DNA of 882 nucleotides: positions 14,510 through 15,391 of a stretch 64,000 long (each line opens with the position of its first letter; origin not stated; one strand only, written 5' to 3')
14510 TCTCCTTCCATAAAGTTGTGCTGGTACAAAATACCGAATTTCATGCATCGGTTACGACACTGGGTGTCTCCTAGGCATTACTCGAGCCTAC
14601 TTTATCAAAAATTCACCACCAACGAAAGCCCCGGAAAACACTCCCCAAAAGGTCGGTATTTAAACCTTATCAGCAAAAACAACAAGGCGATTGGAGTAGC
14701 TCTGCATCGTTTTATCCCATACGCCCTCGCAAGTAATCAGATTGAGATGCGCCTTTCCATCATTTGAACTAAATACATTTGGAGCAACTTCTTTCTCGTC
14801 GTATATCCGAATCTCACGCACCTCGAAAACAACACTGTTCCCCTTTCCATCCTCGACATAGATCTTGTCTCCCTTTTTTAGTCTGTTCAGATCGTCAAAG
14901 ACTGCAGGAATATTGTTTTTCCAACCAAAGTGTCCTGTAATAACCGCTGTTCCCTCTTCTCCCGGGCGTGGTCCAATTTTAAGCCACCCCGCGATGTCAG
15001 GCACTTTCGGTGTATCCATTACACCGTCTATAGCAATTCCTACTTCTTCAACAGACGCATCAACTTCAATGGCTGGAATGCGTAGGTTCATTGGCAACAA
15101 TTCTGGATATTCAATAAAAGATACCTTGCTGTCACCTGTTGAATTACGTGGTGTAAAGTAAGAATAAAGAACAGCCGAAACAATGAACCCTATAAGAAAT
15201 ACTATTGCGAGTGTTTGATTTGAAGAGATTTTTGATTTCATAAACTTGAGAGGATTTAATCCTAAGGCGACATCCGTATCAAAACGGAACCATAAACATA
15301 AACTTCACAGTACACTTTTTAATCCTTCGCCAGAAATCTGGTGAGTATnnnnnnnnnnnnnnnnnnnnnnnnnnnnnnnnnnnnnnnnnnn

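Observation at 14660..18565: Sortase with two adjacent secreted DUF3494 (ice-binding-like) proteins; one carries a non-canonical C-terminal sorting signal, the other a PG-binding domain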

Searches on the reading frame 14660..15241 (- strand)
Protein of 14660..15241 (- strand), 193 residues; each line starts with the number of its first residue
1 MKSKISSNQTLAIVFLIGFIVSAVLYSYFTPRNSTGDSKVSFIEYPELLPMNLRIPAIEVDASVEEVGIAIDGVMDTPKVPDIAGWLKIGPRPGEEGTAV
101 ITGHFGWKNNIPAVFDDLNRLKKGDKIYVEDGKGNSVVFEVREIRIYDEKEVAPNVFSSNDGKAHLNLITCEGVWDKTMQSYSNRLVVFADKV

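Call 3: search_protein_families(library=pfam, proteins=[window:14660-15241:-], max_evalue=0.01)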
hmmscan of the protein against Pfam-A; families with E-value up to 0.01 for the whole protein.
window:14660-15241:- (193 aa): 1 family
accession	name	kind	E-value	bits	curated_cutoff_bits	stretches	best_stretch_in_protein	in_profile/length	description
PF04203.18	Sortase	-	2.9e-26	92.1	26.6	1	53-193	1-125/125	Sortase domain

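Call 4: search_protein_families(library=ncbifam, proteins=[window:14660-15241:-], max_evalue=1)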
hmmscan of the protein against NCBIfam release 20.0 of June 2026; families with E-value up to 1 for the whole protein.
window:14660-15241:- (193 aa): 9 families
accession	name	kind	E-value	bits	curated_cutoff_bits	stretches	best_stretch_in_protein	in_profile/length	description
NF033748.1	class_F_sortase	subfamily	2.2e-37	128.1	166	1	47-192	8-154/155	class F sortase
TIGR01076.1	sortase_fam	subfamily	3.4e-11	43.1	39.35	1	83-188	26-123/136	sortase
NF033745.1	class_C_sortase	subfamily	1.9e-10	40.9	160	1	93-176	131-209/220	class C sortase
TIGR03784.1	marine_sortase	equivalog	1.6e-07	31.1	158.25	1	85-188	79-172/174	class GN sortase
NF033747.1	class_E_sortase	subfamily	5.5e-07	29.6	160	1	73-191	89-204/211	class E sortase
NF058671.1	sortase_SrtD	exception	1.8e-05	24.5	140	1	88-171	95-168/187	class D sortase, LPxTATN-specific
NF033746.1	class_D_sortase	subfamily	5.5e-05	23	165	1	90-172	43-115/135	class D sortase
NF003166.0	PRK04149.1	subfamily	0.05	12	387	1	116-163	91-138/393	sulfate adenylyltransferase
NF008703.0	PRK11713.6-2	equivalog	0.24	10.5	291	1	120-145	33-58/242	16S rRNA (uracil(1498)-N(3))-methyltransferase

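Call 9: search_solved_structures(query=window:14660-15241:-, max_evalue=0.01, show_alignments=3)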
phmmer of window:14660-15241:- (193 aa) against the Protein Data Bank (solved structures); distinct sequences matched with E-value up to 0.01: 25.
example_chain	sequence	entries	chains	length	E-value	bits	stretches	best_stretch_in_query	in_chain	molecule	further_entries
2xwg_A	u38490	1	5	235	9.8e-06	28.5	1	93-172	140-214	SORTASE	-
8t28_A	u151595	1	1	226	4.9e-05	26.2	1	33-174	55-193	Class C sortase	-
2kw8_A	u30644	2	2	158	0.00031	23.6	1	96-179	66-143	LPXTG-site transpeptidase family protein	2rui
9m5j_B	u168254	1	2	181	0.00043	23.1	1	91-191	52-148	Peptidase C60, sortase A and B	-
9iv0_A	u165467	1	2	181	0.00045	23.1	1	91-191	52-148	Peptidase C60, sortase A and B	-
9iok_A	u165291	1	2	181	0.00045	23.1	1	91-191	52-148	Peptidase C60, sortase A and B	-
9m5i_B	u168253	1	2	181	0.00045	23.1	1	91-191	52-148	Peptidase C60, sortase A and B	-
9m4u_B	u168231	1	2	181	0.00045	23.1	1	91-191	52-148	Peptidase C60, sortase A and B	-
7s54_A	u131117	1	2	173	0.00051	22.9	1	85-189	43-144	Class A sortase, sortase A chimera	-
5hu4_A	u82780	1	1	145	0.00067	22.5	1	101-178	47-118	Cysteine protease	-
24rr_A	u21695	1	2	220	0.00069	22.5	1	91-171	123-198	Ebp pilus assembly class C sortase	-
3o0p_A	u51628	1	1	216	0.00074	22.4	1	91-174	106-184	Sortase family protein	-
5dv0_A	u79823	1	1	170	0.00083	22.2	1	83-174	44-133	Sortase SrtA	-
3g66_A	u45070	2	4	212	0.00094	22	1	37-172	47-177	Sortase C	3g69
4o8l_A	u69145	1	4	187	0.0011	21.8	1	83-174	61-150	Sortase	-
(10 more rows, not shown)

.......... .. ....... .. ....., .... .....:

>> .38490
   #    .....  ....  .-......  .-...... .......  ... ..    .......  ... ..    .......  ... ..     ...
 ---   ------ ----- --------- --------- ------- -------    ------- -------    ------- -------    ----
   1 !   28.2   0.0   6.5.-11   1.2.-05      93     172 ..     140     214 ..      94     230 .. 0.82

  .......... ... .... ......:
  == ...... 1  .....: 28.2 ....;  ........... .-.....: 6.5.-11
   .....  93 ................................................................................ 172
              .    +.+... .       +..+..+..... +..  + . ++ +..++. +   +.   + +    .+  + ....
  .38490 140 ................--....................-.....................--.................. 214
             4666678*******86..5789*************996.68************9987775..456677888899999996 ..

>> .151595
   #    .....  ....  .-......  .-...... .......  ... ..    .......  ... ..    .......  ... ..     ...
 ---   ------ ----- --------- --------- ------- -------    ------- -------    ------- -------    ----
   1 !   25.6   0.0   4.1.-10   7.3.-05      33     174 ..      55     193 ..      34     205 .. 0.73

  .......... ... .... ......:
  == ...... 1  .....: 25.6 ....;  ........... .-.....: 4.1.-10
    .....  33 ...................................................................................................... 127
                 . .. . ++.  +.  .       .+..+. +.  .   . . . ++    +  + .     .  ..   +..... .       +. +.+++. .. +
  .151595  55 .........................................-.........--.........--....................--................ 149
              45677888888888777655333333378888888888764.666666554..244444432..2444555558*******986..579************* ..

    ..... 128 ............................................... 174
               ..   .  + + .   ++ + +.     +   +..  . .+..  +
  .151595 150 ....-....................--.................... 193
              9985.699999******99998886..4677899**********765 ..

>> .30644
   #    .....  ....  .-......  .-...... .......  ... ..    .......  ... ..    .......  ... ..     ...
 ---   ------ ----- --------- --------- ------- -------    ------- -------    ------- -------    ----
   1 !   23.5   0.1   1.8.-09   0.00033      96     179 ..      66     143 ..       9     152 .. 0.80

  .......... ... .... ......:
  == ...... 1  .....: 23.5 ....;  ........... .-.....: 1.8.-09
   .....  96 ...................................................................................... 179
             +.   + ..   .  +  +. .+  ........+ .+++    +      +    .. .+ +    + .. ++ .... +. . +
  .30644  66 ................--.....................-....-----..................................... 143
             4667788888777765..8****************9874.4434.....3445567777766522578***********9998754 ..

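Call 30: find_homologous_proteins(query=window:14660-15241:-, max_evalue=0.00001)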
Query window:14660-15241:- (193 aa): 3004 proteins with E <= 0.00001 among 3163 candidates; the best 120 are listed.
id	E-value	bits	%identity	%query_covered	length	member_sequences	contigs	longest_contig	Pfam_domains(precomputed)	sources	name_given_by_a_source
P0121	1.3e-119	415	96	100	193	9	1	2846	PF04203.19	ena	-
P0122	1.7e-105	369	86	100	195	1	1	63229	PF04203.19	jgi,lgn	jgi:LPXTG-site transpeptidase (sortase) family protein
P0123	5.0e-63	230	57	99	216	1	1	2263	PF04203.19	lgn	-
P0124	6.0e-61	223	56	99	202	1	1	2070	PF04203.19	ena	-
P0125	9.7e-61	223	55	99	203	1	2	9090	PF04203.19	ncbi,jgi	ncbi:MAG: class F sortase [Candidatus Paceibacterota bacterium]|jgi:LPXTG-site transpeptidase (sorta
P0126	1.1e-60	222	68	75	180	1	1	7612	PF04203.19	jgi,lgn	jgi:LPXTG-site transpeptidase (sortase) family protein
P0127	6.6e-60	220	57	93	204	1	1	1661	PF04203.19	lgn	-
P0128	6.8e-60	220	55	99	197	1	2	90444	PF04203.19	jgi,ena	-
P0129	1.5e-59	219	53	99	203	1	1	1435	PF04203.19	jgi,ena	-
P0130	1.5e-59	219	55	100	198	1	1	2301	PF04203.19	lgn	-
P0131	1.6e-59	219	52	99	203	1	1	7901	PF04203.19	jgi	jgi:LPXTG-site transpeptidase (sortase) family protein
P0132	2.1e-59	218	55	87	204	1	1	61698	PF04203.19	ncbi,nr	ncbi:MAG: class F sortase [bacterium]|nr:class F sortase [bacterium]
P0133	3.0e-59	218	55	99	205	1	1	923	PF04203.19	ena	-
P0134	6.3e-59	217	53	98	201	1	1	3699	PF04203.19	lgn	-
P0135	8.3e-59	216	53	98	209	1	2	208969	PF04203.19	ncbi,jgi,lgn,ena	-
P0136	1.0e-58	216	67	75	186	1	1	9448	PF04203.19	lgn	-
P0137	1.6e-58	215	51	99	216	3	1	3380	PF04203.19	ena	-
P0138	1.9e-58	215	55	99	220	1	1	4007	PF04203.19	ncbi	-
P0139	1.9e-58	215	54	99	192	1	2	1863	PF04203.19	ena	-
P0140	2.5e-58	215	56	100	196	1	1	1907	PF04203.19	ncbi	-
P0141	3.2e-58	214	52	99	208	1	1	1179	PF04203.19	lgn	-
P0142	3.4e-58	214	54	99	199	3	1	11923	PF04203.19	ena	-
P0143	4.3e-58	214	53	99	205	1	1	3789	PF04203.19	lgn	-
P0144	4.6e-58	214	52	100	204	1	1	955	PF04203.19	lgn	-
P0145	4.8e-58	214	67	75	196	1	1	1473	PF04203.19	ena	-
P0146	5.3e-58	214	53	99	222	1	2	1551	PF04203.19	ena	-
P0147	8.4e-58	213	52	99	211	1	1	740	PF04203.19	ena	-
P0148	8.8e-58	213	58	92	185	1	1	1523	PF04203.19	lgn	-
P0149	1.1e-57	213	53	99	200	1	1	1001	PF04203.19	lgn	-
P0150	1.4e-57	212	52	99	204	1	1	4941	PF04203.19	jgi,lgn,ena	-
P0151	1.9e-57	212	54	99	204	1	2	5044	PF04203.19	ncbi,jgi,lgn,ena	-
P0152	2.0e-57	212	54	88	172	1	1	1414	PF04203.19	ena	-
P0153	2.1e-57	212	63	75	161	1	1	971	PF04203.19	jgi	jgi:LPXTG-site transpeptidase (sortase) family protein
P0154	2.2e-57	212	53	99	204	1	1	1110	PF04203.19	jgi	jgi:LPXTG-site transpeptidase (sortase) family protein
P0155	2.3e-57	212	67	75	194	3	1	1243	PF04203.19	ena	-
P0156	2.3e-57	212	65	75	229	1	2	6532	PF04203.19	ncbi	-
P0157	2.4e-57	212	51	94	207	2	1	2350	PF04203.19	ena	-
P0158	2.6e-57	211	50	99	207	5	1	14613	PF04203.19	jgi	jgi:LPXTG-site transpeptidase (sortase) family protein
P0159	4.4e-57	211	54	99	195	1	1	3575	PF04203.19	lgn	-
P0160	5.3e-57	210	52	99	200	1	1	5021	PF04203.19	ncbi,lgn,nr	ncbi:MAG: class F sortase [bacterium]|nr:class F sortase [bacterium]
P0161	6.5e-57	210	51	99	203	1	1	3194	PF04203.19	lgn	-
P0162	6.8e-57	210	53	94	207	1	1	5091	PF04203.19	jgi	jgi:LPXTG-site transpeptidase (sortase) family protein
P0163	8.5e-57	210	66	75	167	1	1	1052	PF04203.19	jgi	-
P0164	9.0e-57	210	56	93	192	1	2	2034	PF04203.19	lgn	-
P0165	9.3e-57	210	53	99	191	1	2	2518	PF04203.19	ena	-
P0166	9.4e-57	210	51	99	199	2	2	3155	PF04203.19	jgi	jgi:LPXTG-site transpeptidase (sortase) family protein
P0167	1.0e-56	210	51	99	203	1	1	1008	PF04203.19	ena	-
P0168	1.1e-56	209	51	99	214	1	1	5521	PF04203.19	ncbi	-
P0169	1.2e-56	209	52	99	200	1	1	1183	PF04203.19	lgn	-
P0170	1.3e-56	209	65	75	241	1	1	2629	PF04203.19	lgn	-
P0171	1.3e-56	209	63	75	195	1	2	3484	PF04203.19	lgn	-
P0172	1.5e-56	209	58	82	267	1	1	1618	PF04203.19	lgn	-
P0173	1.8e-56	209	52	91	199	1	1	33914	PF04203.19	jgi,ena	-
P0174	2.3e-56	208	55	94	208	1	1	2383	PF04203.19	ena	-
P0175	2.6e-56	208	53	93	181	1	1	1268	PF04203.19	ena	-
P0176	2.7e-56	208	52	99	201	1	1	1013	PF04203.19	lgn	-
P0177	2.7e-56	208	51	99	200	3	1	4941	PF04203.19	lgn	-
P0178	3.2e-56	208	62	82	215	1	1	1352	PF04203.19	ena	-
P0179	3.5e-56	208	52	99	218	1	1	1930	PF04203.19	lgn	-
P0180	3.7e-56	208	65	75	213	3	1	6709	PF04203.19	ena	-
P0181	3.8e-56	208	53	95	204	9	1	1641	PF04203.19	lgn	-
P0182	3.9e-56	208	53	99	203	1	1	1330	PF04203.19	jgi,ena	-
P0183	4.0e-56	208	54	91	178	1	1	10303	PF04203.19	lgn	-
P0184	4.1e-56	208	56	89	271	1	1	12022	PF04203.19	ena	-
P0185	4.1e-56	208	65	75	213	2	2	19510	PF04203.19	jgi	jgi:sortase A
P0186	4.3e-56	208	52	99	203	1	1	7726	PF04203.19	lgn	-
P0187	4.5e-56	207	49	99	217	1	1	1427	PF04203.19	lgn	-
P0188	4.6e-56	207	67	75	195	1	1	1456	PF04203.19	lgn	-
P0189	4.6e-56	207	53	93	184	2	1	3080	PF04203.19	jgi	-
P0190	4.8e-56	207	50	99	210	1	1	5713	PF04203.19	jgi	jgi:LPXTG-site transpeptidase (sortase) family protein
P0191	4.9e-56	207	53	98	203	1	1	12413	PF04203.19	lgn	-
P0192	5.9e-56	207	51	99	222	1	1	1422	PF04203.19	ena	-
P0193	6.3e-56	207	54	99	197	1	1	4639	PF04203.19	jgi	jgi:LPXTG-site transpeptidase (sortase) family protein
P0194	7.7e-56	207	65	75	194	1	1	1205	PF04203.19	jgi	jgi:sortase A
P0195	8.9e-56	206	52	99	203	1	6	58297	PF04203.19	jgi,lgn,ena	-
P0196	1.0e-55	206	49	99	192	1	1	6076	PF04203.19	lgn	-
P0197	1.2e-55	206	52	98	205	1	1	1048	PF04203.19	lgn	-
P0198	1.2e-55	206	52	99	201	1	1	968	PF04203.19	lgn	-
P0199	1.2e-55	206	65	75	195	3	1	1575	PF04203.19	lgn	-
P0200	1.4e-55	206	52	99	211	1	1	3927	PF04203.19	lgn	-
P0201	1.5e-55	206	50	99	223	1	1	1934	PF04203.19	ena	-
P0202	1.5e-55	206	54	96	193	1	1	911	PF04203.19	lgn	-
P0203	1.6e-55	206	56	93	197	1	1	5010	PF04203.19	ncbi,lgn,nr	ncbi:MAG: class F sortase [bacterium]|nr:class F sortase [bacterium]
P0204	1.7e-55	206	52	98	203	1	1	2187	PF04203.19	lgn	-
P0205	1.8e-55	205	50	99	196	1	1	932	PF04203.19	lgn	-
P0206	2.0e-55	205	65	75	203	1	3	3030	PF04203.19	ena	-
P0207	2.0e-55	205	63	77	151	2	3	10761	PF04203.19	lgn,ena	-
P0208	2.1e-55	205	50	99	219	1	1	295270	PF04203.19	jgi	jgi:LPXTG-site transpeptidase (sortase) family protein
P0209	2.2e-55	205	51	99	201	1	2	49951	PF04203.19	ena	-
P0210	2.2e-55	205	52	99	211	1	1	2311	PF04203.19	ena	-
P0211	2.2e-55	205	50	100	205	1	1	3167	PF04203.19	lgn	-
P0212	2.3e-55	205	50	98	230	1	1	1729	PF04203.19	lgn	-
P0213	2.5e-55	205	51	98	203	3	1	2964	PF04203.19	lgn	-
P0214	2.6e-55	205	49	99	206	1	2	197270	PF04203.19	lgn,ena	-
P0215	2.7e-55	205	64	75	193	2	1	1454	PF04203.19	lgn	-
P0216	2.7e-55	205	50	100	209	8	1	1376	PF04203.19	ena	-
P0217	2.8e-55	205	50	99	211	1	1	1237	PF04203.19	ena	-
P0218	2.8e-55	205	54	95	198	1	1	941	PF04203.19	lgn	-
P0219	3.0e-55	205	63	75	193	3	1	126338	PF04203.19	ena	-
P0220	3.0e-55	205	63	75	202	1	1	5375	PF04203.19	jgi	jgi:sortase A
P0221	3.1e-55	205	65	75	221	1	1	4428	PF04203.19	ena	-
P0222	3.1e-55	205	65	75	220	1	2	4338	PF04203.19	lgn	-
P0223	3.2e-55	205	54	100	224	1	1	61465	PF04203.19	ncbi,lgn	-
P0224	3.4e-55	205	51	94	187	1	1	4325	PF04203.19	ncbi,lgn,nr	ncbi:MAG: class F sortase [bacterium]|nr:class F sortase [bacterium]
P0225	3.6e-55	204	50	99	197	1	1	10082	PF04203.19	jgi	jgi:sortase A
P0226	3.6e-55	204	64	75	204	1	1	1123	PF04203.19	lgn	-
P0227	3.8e-55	204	55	92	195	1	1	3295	PF04203.19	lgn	-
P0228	4.2e-55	204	53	93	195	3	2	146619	PF04203.19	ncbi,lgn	ncbi:MAG: class F sortase [Minisyncoccia bacterium]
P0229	4.6e-55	204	56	95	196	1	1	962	PF04203.19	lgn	-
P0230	4.7e-55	204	53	93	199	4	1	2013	PF04203.19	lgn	-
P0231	4.9e-55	204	50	99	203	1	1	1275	PF04203.19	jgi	-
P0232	5.0e-55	204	60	85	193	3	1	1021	PF04203.19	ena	-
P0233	5.1e-55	204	62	75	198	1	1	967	PF04203.19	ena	-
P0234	5.1e-55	204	53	100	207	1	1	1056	PF04203.19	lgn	-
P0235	5.2e-55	204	64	75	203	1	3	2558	PF04203.19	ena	-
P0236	5.3e-55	204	56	95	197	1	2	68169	PF04203.19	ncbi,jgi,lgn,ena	jgi:LPXTG-site transpeptidase (sortase) family protein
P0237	5.3e-55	204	65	75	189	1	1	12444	PF04203.19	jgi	jgi:LPXTG-site transpeptidase (sortase) family protein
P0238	5.5e-55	204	52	99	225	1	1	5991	PF04203.19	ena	-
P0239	5.7e-55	204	50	99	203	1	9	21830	PF04203.19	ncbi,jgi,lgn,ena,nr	ncbi:MAG TPA: class F sortase [Patescibacteria group bacterium]|nr:class F sortase [Patescibacteria 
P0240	5.8e-55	204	53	99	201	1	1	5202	PF04203.19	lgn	-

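Call 43: find_related_loci(query=A3, collection=metagenome_contigs, flank=5000)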
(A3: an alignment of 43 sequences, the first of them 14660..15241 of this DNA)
Query A3 (193 aa) in metagenome_contigs; peptide patterns used: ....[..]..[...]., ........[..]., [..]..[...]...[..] (x = any residue, [..] = any of these).
600 stretches matched a pattern (row limit reached: there are more); 480 encode a relative of the query (tblastn E <= 1e-3); the best 80 are kept; 80 distinct loci.
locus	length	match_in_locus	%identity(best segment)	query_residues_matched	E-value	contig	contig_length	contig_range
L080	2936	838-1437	55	1-192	1e-68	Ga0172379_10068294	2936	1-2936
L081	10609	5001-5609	53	1-193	2e-66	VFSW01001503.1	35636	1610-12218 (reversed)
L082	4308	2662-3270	49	1-192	5e-65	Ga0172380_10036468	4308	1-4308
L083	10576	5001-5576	55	1-190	3e-64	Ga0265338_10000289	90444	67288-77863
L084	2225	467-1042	51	11-192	2e-65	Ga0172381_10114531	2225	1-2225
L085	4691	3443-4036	53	1-192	4e-63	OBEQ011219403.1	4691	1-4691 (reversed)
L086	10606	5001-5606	51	1-192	3e-62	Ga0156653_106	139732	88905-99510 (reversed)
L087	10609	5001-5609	51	1-192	2e-62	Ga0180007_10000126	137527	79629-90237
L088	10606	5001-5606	51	1-192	3e-62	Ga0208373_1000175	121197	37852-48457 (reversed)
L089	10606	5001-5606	50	1-192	3e-62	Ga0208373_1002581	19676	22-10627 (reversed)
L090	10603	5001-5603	46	2-192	4e-62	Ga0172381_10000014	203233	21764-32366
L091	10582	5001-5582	54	1-192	1e-61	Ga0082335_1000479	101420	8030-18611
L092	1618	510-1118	50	1-193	4e-64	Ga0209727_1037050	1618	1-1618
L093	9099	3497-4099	50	1-192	3e-61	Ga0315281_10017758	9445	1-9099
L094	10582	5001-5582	52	1-192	5e-61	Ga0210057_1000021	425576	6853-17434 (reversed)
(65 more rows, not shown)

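Call 49: search_solved_structures(query=A3, max_evalue=0.00001, show_alignments=4)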
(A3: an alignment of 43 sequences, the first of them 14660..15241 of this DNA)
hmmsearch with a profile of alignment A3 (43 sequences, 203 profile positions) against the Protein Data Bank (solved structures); distinct sequences matched with E-value up to 0.00001: 2.
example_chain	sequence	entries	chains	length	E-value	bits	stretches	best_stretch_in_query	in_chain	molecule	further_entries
8t28_A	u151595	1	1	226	2.8e-07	33.7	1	45-182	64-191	Class C sortase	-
4d70_A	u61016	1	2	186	6e-07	32.6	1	61-182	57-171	SORTASE FAMILY PROTEIN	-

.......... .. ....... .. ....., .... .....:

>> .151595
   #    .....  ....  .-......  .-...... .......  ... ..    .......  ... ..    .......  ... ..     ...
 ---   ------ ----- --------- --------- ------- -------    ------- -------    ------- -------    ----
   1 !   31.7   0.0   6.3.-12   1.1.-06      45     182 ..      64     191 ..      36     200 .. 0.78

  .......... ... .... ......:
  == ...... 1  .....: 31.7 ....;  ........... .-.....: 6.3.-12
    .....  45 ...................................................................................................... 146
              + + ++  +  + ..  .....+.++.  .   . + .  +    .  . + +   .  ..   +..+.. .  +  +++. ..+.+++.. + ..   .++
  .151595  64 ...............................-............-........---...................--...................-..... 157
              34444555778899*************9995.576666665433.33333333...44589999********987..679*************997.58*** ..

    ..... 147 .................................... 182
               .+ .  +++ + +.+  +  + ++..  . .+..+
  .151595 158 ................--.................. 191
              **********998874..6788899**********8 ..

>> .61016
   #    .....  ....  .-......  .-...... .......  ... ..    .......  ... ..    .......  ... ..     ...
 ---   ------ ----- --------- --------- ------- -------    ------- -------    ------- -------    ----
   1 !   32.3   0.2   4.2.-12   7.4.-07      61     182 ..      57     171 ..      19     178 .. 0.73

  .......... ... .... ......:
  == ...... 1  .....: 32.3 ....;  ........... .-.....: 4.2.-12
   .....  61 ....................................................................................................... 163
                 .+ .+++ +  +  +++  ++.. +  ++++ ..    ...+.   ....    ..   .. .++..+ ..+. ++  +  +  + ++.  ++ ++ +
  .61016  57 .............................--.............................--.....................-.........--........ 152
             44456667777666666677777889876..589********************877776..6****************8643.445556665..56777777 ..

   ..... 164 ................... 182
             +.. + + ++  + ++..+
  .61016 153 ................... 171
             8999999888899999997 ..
